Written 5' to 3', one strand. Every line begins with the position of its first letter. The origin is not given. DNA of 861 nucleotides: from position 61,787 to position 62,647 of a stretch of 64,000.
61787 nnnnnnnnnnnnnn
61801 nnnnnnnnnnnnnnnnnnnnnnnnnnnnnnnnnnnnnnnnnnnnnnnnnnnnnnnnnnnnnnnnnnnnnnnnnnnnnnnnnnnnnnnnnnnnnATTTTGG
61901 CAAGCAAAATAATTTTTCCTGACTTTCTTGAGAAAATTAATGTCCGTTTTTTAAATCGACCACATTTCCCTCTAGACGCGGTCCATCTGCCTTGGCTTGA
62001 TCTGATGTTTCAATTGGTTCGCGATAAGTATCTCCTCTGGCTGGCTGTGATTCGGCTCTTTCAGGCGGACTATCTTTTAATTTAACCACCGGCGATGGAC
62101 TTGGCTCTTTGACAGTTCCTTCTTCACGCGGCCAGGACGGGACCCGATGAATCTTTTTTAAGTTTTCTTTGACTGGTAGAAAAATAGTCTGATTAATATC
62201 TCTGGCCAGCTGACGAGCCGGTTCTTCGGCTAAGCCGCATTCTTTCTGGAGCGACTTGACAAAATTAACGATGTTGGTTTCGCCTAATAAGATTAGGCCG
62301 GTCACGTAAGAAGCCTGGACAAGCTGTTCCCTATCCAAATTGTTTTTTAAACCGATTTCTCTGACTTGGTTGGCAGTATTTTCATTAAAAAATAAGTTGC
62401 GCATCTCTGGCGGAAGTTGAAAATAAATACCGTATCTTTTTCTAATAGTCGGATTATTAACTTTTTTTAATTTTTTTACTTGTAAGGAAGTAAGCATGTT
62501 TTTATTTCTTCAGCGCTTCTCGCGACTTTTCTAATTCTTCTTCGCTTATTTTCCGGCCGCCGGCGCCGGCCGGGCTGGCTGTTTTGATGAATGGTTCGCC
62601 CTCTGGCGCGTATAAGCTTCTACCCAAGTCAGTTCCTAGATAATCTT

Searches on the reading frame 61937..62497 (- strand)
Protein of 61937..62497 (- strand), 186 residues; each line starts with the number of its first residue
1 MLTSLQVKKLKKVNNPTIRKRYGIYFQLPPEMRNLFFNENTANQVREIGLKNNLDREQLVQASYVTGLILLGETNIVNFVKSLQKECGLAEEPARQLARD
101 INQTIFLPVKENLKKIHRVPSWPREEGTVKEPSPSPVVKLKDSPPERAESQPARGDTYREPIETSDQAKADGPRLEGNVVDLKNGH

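Call 50: find_encoding_contigs(protein=window:61937-62497:-, flank=10000, max_places=4)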
Protein window:61937-62497:- (186 aa): no gene with exactly this product is on record in the collection.
